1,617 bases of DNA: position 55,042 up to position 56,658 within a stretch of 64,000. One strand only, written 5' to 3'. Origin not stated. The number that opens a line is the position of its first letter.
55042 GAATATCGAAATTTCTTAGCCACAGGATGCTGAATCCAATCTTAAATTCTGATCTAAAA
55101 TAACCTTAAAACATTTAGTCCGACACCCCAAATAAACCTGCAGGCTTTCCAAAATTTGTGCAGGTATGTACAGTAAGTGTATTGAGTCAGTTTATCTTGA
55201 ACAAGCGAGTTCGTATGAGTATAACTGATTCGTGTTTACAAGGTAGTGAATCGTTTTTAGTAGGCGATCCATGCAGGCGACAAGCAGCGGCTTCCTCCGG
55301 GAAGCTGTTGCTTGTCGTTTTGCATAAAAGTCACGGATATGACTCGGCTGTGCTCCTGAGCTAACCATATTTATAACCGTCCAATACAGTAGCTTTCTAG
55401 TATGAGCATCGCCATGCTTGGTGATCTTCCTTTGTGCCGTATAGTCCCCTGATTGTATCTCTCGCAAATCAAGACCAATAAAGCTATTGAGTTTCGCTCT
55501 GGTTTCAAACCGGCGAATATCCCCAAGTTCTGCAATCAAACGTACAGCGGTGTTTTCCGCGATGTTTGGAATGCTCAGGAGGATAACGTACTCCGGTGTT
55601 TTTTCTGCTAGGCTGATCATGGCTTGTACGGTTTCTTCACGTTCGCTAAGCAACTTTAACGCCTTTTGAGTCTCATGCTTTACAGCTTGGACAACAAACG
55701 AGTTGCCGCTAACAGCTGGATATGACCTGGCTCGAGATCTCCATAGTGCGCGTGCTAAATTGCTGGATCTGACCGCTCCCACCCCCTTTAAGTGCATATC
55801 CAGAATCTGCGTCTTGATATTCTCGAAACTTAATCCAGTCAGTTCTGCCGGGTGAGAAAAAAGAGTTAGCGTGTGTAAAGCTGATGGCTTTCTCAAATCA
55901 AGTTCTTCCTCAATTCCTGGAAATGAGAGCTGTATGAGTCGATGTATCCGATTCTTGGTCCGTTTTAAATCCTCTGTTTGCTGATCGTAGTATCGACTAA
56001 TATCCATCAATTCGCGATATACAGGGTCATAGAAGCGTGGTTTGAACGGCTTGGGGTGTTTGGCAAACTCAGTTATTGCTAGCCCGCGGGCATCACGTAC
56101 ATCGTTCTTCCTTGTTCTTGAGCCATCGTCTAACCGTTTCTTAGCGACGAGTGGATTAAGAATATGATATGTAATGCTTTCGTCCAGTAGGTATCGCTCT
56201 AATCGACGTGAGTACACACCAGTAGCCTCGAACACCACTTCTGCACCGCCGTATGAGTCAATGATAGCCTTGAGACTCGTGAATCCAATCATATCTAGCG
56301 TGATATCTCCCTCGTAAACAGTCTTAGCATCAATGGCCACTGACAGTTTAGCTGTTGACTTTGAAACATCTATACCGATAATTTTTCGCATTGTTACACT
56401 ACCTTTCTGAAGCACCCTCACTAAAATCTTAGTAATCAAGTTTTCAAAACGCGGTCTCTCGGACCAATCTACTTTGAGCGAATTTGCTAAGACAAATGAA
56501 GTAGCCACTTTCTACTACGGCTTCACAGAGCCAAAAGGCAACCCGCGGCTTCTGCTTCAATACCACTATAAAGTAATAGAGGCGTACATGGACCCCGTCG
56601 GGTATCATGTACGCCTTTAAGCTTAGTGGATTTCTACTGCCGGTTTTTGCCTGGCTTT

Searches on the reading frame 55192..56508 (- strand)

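Call 22: search_protein_families(library=pfam, proteins=[window:55192-56508:-], max_evalue=0.0001)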
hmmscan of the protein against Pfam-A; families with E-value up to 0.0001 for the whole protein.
window:55192-56508:- (438 aa): 2 families
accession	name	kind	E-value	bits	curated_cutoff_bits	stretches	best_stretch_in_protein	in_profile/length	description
PF01548.23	DEDD_Tnp_IS110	-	4.3e-22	79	29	1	44-197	1-155/155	Transposase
PF02371.22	Transposase_20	-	8.7e-19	68.1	21.3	1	309-395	3-86/87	Transposase IS116/IS110/IS902 family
